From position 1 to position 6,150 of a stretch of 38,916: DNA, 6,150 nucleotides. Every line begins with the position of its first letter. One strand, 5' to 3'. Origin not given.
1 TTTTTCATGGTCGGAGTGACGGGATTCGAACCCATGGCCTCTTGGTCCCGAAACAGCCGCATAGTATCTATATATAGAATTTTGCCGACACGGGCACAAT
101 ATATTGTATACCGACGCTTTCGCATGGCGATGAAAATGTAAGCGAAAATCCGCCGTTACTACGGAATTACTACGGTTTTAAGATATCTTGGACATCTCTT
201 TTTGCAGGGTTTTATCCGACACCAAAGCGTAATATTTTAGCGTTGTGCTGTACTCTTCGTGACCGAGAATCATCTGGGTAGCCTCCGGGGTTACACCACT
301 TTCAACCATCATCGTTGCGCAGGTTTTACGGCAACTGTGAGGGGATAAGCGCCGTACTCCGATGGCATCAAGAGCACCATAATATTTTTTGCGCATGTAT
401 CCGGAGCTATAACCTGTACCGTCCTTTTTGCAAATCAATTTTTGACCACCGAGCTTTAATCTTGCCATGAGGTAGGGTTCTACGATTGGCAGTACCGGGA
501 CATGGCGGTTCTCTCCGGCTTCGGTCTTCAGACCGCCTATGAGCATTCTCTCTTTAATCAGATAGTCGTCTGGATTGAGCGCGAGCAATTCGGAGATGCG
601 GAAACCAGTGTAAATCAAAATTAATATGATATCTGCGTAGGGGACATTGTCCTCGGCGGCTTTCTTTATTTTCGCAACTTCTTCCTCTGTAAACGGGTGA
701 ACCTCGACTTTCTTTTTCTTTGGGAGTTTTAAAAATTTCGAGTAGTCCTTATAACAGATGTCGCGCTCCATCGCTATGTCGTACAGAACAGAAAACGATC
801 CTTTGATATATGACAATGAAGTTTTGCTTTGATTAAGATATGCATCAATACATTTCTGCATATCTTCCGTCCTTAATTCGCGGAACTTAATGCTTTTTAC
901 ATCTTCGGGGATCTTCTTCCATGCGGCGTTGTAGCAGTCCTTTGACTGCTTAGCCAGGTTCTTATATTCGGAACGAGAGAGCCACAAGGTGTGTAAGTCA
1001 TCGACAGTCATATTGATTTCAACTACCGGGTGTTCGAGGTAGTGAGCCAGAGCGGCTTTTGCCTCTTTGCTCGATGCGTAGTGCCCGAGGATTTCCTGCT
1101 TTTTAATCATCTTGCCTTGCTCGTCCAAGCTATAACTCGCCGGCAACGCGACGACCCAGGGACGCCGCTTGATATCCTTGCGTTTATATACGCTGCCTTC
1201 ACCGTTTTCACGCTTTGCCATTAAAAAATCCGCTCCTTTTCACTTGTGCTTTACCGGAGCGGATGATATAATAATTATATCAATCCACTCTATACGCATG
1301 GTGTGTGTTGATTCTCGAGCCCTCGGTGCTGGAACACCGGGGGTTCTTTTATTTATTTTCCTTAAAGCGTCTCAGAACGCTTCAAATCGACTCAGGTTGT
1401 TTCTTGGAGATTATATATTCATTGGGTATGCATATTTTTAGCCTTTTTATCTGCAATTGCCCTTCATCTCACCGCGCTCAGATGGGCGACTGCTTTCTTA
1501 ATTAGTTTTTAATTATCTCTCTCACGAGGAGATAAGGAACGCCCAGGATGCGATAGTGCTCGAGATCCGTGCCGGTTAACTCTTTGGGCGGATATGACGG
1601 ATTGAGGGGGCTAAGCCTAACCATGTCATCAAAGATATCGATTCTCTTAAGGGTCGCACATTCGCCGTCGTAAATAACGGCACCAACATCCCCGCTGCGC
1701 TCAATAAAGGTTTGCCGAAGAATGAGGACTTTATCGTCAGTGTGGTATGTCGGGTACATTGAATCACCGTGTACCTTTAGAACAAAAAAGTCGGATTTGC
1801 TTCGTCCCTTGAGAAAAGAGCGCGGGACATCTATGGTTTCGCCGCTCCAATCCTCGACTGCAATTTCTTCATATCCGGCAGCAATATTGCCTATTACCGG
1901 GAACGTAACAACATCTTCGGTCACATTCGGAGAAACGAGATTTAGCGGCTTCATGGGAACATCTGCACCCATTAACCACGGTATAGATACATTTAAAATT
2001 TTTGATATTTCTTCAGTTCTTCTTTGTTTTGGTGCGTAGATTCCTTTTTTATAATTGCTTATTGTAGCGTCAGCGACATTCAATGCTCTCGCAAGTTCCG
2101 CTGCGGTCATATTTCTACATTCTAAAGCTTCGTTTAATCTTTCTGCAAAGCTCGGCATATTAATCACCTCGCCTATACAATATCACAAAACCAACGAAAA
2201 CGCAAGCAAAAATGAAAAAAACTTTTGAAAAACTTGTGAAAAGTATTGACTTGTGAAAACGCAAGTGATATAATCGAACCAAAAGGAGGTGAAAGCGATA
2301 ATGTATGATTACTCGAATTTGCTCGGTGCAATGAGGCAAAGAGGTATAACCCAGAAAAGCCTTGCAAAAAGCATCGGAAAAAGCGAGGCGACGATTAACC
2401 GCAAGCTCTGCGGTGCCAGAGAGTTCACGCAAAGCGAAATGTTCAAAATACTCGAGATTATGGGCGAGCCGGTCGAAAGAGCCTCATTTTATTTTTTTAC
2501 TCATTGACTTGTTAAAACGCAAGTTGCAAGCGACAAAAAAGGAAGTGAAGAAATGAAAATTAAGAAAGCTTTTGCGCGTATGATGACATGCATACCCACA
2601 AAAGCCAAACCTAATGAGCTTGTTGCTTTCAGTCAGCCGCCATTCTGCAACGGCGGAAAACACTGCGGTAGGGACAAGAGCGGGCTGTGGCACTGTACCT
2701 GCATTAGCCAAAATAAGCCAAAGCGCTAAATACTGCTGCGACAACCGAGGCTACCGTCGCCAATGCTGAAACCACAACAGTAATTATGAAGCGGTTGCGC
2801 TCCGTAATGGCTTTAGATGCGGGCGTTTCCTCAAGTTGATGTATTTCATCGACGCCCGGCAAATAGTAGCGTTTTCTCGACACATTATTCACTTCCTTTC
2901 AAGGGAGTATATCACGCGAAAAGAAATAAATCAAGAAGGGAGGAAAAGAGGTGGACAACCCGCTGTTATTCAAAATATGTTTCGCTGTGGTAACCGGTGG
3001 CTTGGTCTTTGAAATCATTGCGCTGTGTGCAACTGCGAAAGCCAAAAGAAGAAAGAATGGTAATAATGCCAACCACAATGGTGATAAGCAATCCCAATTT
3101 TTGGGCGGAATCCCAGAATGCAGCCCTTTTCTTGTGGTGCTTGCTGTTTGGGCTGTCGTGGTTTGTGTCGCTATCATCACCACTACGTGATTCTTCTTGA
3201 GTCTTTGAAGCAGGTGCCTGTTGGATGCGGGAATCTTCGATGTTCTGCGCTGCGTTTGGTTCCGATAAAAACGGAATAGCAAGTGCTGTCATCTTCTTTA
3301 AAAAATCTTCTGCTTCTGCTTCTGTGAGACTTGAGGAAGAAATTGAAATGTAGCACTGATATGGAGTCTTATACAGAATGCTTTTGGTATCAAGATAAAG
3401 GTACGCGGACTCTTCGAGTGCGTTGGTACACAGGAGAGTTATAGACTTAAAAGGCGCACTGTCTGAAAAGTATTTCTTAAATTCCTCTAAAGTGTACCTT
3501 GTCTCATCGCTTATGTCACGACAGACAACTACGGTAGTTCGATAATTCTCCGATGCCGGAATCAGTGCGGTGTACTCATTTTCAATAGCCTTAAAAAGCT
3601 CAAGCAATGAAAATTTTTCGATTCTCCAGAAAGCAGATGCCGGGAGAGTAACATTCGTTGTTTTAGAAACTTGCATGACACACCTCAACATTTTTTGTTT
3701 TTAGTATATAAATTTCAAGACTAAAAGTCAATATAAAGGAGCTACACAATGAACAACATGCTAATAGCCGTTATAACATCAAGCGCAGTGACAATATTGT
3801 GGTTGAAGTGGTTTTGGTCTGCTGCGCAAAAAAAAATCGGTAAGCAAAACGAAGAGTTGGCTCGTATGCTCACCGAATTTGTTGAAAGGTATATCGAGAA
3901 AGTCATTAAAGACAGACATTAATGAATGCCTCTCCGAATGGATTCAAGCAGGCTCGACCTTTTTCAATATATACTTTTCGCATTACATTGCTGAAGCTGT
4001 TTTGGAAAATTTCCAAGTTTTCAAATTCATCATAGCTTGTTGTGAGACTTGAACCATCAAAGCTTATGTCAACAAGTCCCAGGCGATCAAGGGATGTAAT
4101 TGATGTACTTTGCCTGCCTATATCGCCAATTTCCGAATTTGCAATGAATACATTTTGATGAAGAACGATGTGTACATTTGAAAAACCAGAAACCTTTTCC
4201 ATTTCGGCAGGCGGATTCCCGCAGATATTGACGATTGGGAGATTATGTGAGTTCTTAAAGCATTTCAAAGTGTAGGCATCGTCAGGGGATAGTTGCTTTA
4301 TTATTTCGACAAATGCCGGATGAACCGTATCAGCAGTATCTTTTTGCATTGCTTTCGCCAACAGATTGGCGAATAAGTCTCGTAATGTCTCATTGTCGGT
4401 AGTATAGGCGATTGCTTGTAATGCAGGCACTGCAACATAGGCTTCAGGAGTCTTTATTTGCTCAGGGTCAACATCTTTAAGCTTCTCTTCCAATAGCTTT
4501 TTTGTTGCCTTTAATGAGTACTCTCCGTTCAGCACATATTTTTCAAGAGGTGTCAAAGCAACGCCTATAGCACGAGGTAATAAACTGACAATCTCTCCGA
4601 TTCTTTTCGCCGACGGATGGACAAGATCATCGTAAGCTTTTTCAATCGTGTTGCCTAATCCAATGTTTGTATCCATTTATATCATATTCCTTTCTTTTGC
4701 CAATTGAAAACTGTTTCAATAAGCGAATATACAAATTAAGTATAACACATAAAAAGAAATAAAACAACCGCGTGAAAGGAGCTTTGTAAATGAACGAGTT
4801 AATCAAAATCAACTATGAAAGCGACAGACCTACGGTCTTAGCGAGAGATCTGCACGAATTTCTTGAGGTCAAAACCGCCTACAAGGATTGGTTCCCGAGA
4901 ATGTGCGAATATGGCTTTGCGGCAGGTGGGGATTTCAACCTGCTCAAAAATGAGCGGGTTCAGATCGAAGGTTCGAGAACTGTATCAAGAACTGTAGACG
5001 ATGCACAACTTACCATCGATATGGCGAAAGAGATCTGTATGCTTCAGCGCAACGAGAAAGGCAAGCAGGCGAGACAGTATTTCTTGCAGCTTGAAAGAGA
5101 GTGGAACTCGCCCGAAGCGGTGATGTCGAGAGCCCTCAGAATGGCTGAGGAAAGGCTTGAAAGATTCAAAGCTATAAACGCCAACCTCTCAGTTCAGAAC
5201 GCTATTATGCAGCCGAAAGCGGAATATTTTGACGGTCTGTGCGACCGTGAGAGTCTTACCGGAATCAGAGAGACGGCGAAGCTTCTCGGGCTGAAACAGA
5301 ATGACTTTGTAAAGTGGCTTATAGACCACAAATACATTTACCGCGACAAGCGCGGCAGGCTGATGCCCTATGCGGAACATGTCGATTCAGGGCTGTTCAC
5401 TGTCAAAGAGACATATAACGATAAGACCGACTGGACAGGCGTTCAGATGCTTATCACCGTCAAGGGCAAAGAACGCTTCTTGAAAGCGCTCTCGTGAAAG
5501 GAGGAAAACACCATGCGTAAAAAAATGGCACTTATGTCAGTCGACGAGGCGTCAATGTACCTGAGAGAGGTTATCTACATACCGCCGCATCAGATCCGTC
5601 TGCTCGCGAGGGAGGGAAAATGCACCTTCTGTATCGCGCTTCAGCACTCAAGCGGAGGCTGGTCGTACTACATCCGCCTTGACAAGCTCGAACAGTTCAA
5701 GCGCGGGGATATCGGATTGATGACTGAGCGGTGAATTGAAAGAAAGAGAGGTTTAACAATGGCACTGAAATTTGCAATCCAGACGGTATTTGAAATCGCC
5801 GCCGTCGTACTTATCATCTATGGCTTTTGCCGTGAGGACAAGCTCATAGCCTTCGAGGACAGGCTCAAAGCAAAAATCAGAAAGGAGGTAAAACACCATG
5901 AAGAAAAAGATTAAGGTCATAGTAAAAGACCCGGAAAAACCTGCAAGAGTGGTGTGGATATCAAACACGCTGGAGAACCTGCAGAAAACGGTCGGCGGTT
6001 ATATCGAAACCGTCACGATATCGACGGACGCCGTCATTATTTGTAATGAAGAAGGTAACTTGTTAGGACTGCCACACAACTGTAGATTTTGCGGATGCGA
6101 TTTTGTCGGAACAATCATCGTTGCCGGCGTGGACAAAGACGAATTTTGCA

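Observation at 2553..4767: Counter-oriented accessory island between cro and the early operon: Abi-alpha-like gene plus three membrane proteins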

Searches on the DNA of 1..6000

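Call 92: search_rna_families(source=window, start=1, end=6000, threshold=evalue, max_evalue=1)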
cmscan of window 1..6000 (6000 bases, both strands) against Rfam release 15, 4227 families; matches with E-value up to 1: 1.
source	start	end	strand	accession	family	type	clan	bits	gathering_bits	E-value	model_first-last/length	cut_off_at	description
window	8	55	-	RF00023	tmRNA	Gene;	CL00001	13.7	47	0.02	1-374/374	no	transfer-messenger RNA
